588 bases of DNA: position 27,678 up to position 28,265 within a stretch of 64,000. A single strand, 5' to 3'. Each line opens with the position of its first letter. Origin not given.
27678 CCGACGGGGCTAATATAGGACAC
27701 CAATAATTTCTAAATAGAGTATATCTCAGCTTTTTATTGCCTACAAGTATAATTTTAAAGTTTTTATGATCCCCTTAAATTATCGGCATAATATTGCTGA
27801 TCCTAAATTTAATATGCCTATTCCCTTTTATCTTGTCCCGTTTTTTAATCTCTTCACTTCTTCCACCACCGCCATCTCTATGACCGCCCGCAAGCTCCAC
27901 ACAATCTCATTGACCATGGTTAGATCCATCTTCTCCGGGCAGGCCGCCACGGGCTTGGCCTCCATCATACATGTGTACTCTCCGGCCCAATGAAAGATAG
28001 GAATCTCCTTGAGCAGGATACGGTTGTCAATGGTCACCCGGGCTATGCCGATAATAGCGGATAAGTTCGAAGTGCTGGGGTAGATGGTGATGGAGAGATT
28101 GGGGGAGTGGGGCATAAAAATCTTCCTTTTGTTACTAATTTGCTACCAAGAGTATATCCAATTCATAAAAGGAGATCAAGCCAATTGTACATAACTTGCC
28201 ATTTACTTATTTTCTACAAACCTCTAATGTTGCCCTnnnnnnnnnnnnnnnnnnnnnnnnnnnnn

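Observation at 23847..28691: Duplicated divergent two-gene module (small conserved protein plus XRE regulator) with mosaic conservation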

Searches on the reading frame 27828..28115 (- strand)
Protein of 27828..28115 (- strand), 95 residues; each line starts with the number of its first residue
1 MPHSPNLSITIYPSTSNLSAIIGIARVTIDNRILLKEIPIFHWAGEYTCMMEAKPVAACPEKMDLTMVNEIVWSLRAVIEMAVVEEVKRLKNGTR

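Call 5: search_protein_families(library=pfam, proteins=[window:27828-28115:-], max_evalue=0.1)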
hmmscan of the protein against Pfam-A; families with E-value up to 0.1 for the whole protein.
window:27828-28115:- (95 aa): 0 families

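Call 7: search_protein_families(library=ncbifam, proteins=[window:27828-28115:-], max_evalue=0.1)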
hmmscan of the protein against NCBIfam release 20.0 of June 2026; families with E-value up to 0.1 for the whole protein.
window:27828-28115:- (95 aa): 0 families

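Call 8: search_protein_families(library=padloc, proteins=[window:27828-28115:-], max_evalue=0.1)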
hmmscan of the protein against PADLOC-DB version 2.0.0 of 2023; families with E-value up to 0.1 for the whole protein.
window:27828-28115:- (95 aa): 0 families

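Call 9: find_homologous_proteins(query=window:27828-28115:-, max_evalue=0.01)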
Query window:27828-28115:- (95 aa): 4 proteins with E <= 0.01 among 4 candidates.
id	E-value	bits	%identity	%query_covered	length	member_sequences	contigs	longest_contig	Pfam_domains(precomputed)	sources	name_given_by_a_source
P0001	8.4e-56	204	100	100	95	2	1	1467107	-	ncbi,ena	-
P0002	1.1e-48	181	89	100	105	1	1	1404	-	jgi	jgi:hypothetical protein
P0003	4.0e-43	163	80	100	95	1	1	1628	-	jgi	jgi:hypothetical protein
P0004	7.9e-39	149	76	100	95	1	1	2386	-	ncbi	-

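Call 10: find_encoding_contigs(protein=P0004, flank=5000)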
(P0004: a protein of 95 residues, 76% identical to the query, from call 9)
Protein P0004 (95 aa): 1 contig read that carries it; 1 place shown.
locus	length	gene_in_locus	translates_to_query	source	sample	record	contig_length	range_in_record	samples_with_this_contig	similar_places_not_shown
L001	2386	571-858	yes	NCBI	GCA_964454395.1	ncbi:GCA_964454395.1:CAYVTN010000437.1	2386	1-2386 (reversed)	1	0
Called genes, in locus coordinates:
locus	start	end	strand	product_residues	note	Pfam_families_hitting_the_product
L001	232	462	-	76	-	PF12844:HTH_19, PF13560:HTH_31, PF01381:HTH_3, PF13443:HTH_26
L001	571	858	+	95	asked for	-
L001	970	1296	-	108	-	PF01934:HepT-like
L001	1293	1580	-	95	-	PF01909:NTP_transf_2, PF18765:Polbeta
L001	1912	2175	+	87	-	-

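Call 11: find_encoding_contigs(protein=P0003, flank=5000)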
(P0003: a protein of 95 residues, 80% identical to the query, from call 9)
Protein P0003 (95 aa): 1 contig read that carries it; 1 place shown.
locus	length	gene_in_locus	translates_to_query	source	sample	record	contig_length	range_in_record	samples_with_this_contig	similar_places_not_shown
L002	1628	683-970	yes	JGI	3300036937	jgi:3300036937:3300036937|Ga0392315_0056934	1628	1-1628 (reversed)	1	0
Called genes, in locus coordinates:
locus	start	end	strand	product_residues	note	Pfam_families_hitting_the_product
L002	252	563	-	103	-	PF12844:HTH_19, PF13560:HTH_31, PF01381:HTH_3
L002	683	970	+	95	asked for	-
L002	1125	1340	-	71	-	-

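Call 12: find_encoding_contigs(protein=P0002, flank=5000)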
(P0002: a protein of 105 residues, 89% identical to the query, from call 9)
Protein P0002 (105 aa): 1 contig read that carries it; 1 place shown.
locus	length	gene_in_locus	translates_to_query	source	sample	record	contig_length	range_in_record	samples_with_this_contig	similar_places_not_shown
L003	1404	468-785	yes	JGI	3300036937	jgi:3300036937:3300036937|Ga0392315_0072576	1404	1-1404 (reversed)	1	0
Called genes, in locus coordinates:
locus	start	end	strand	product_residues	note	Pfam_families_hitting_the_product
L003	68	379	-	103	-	PF12844:HTH_19 (weak), PF13560:HTH_31, PF01381:HTH_3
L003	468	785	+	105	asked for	-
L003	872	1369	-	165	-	PF08843:AbiEii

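Call 13: find_encoding_contigs(protein=P0001, flank=3000)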
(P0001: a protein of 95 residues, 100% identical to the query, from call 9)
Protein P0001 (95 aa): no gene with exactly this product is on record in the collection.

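Call 21: find_related_loci(query=A3, collection=genome_contigs, flank=6000)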
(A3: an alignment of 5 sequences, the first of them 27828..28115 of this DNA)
Query A3 (95 aa) in genome_contigs; peptide patterns used: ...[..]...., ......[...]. (x = any residue, [..] = any of these).
98 stretches matched a pattern; 1 encode a relative of the query (tblastn E <= 1e-3); 1 distinct loci.
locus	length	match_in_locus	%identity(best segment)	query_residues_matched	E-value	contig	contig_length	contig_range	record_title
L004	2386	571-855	76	1-95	5e-48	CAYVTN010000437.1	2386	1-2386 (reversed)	MAG TPA_asm: uncultured bacterium isolate binchicken_co224_182 genome assembly, contig: NODE_67567_length_2386_cov_4.664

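Call 22: find_related_loci(query=A3, collection=metagenome_contigs, flank=6000)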
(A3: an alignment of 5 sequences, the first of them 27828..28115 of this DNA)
Query A3 (95 aa) in metagenome_contigs; peptide patterns used: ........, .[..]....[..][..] (x = any residue, [..] = any of these).
176 stretches matched a pattern, but none encodes a relative of the query by tblastn (E <= 1e-3).

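Call 26: predict_structure(alignment_id=A3)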
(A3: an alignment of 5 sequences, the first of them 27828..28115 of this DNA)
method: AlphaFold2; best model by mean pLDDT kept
length: 95 residues; sequences in the alignment: 5
mean_pLDDT: 71.7   pTM: 0.59
mean pLDDT of the five models: 71.7, 68.2, 68.2, 57.5, 55.6
residues with pLDDT >= 90: 0; 70-90: 68; 50-70: 25; < 50: 2
segments of 3 or more residues with pLDDT < 50: none
pLDDT, mean of each block of 10 residues (from residue 1): 67 67 78 78 76 62 69 78 77 62
secondary structure, 60 per line:
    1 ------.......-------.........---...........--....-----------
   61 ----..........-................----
elements in order: E7-13 E21-29 E33-43 E46-49 H65-74 H76-91

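Call 29: search_protein_representatives(alignment_id=A3)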
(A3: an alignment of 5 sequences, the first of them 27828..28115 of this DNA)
Query: 5 sequences, 95 profile positions. Proteins with E-value up to 0.001 (for the whole library): 6; up to 1e-10: 4; up to 1e-30: 1. The best 6 are listed.
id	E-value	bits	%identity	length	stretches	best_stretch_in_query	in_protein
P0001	6.0e-57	206.0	-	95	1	1-95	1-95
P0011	3.6e-21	91.3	-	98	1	6-90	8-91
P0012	3.4e-20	88.2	-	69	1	28-88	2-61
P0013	3.3e-15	72.2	-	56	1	1-50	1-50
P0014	2.2e-08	50.3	-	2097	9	51-93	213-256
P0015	2.2e-08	50.3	-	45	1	48-81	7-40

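Call 33: search_solved_structures(query=A6, max_evalue=10, show_alignments=2)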
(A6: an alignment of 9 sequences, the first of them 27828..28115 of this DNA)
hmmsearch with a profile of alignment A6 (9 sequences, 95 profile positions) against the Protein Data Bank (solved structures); distinct sequences matched with E-value up to 10: 0.

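Call 34: search_protein_families(library=pfam, alignment_id=A6, max_evalue=10)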
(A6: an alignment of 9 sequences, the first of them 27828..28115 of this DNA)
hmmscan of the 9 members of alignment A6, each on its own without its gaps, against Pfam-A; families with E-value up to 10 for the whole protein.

A. member 1, window:27828-28115:- (95 aa): 0 families

B. families by the number of members that match (of 9 scanned): 0 families

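Call 41: find_encoding_contigs(protein=P0011, flank=6000)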
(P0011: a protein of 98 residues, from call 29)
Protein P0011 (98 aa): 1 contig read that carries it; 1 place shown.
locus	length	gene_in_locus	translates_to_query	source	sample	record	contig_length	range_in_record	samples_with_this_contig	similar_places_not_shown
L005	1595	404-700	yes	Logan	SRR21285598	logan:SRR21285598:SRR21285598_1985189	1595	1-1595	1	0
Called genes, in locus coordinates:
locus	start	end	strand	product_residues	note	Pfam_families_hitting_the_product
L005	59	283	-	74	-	PF13443:HTH_26 (weak), PF01381:HTH_3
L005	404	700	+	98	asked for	-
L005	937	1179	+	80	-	PF07927:HicA_toxin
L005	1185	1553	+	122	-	PF15919:HicB_lk_antitox, PF15970:HicB-like_2, PF21748:UPF0150, PF05534:HicB, PF03869:Arc, PF22513:FitA-like_RHH (weak)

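Call 44: fold_search(model_id=the predicted structure, library=viral)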
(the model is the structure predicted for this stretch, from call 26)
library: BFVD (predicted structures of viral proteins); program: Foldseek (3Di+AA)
matches with E <= 10: 619; with E <= 0.001: 0
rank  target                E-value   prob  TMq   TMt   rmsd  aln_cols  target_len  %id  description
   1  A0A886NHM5            2.9e-02  0.57  0.29  0.19  15.0        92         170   16  (no name in the UniProt tables at hand)
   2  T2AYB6                6.9e-02  0.82  0.43  0.34  17.1       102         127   11  (no name in the UniProt tables at hand)
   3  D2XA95                1.0e-01  0.51  0.36  0.27  17.6        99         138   17  Uncharacterized protein [Marseillevirus marseillevirus]
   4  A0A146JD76            1.2e-01  0.44  0.34  0.26  19.4       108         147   12  (no name in the UniProt tables at hand)
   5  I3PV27                1.4e-01  0.77  0.40  0.38   9.8        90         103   17  Putative SpoVG protein [Clostridium phage phiCP7R]
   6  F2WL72                1.4e-01  0.69  0.41  0.26  14.6       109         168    9  Uncharacterized protein [Lausannevirus]
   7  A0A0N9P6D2            1.9e-01  0.41  0.34  0.30  15.9        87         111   11  Uncharacterized protein [Port-miou virus]
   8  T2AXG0                2.1e-01  0.35  0.35  0.22  15.8       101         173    6  (no name in the UniProt tables at hand)
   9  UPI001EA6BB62         2.1e-01  0.18  0.26  0.19  12.0        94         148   13  (no name look-up for this kind of identifier)
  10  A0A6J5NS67            2.5e-01  0.93  0.57  0.42   7.2       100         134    9  SpoVG Putative septation protein SpoVG [uncultured Caudovirales phage]
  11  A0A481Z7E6            2.7e-01  0.72  0.38  0.33   5.0        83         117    8  Acetyltransferase (GNAT) family protein [Pithovirus LCPAC302]
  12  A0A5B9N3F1            3.0e-01  0.54  0.36  0.38   8.5        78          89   15  Uncharacterized protein [Aeromonas phage 2L372X]
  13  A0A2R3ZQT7            3.2e-01  0.30  0.36  0.30  14.1        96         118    6  (no name in the UniProt tables at hand)
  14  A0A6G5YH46            3.6e-01  0.18  0.26  0.24  13.7        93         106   13  (no name in the UniProt tables at hand)
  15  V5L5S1                3.8e-01  0.28  0.38  0.26  17.2       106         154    8  (no name in the UniProt tables at hand)
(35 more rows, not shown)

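Call 51: search_protein_families(library=pfam, proteins=[L002:1125-1340:-, L001:1912-2175:+, L005:59-283:-, L001:232-462:-], max_evalue=0.01)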
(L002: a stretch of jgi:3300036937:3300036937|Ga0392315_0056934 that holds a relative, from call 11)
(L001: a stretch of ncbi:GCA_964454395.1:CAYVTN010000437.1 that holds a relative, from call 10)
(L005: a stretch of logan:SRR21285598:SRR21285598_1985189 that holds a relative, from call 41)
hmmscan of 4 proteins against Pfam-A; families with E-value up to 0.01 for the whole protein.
L002:1125-1340:- (71 aa): 1 family
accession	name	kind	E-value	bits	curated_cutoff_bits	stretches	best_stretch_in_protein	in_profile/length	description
PF18962.6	Por_Secre_tail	-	0.0019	18.9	27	1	13-63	23-74/75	Secretion system C-terminal sorting domain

L001:1912-2175:+ (87 aa): 1 family
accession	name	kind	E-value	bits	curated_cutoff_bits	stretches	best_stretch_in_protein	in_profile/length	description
PF01797.21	Y1_Tnp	-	8.8e-05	23.1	23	1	14-68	7-60/121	Transposase IS200 like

L005:59-283:- (74 aa): 2 families
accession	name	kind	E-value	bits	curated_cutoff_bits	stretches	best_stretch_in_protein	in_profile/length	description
PF01381.28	HTH_3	-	5.8e-08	33.1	23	1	16-69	2-54/55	Helix-turn-helix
PF13443.12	HTH_26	-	9.3e-07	29.4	22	1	17-73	4-60/63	Cro/C1-type HTH DNA-binding domain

L001:232-462:- (76 aa): 11 families
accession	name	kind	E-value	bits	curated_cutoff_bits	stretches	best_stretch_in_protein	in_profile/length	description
PF01381.28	HTH_3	-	5.1e-16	58.9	23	1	17-69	1-53/55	Helix-turn-helix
PF13560.12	HTH_31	-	1.2e-09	38.8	27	1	16-66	5-56/64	Helix-turn-helix domain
PF12844.13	HTH_19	-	1.9e-09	37.8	30.2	1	16-75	3-62/64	Helix-turn-helix domain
PF13443.12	HTH_26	-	1.3e-07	32.1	22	1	18-72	3-58/63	Cro/C1-type HTH DNA-binding domain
PF07022.19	Phage_CI_repr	-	2.5e-05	24.9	22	1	28-72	15-58/65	Bacteriophage CI repressor helix-turn-helix domain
PF13744.12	HTH_37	-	7.7e-05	22.9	27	1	14-51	20-57/80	Helix-turn-helix domain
PF13413.12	HTH_25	-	0.0002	21.6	24.6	1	17-50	2-35/62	Helix-turn-helix domain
PF08279.18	HTH_11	-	0.0003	21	25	1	16-42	5-32/55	HTH domain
PF13545.12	HTH_Crp_2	-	0.0011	19.4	27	1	23-43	20-40/70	Crp-like helix-turn-helix domain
PF09339.16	HTH_IclR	-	0.0024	18.1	22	1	13-43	8-36/52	IclR helix-turn-helix domain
PF04545.22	Sigma70_r4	-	0.0078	16.1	24.1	0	23-47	18-42/50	Sigma-70, region 4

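Call 54: predict_structure(alignment_id=A6)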
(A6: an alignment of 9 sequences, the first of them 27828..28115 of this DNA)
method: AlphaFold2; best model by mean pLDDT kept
length: 95 residues; sequences in the alignment: 9
mean_pLDDT: 82.1   pTM: 0.72
mean pLDDT of the five models: 82.1, 79.3, 79.0, 78.3, 73.2
residues with pLDDT >= 90: 12; 70-90: 72; 50-70: 10; < 50: 1
segments of 3 or more residues with pLDDT < 50: none
pLDDT, mean of each block of 10 residues (from residue 1): 75 75 88 86 86 77 83 88 89 67
secondary structure, 60 per line:
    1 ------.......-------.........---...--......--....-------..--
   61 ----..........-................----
elements in order: E7-13 E21-29 E33-35 E38-43 E46-49 H65-74 H76-91

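Call 70: search_protein_families(library=phrogs, proteins=[window:27828-28115:-, P0011], max_evalue=0.01)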
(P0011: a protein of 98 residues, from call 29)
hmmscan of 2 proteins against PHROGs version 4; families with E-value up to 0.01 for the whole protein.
window:27828-28115:- (95 aa): 0 families

P0011 (98 aa): 0 families
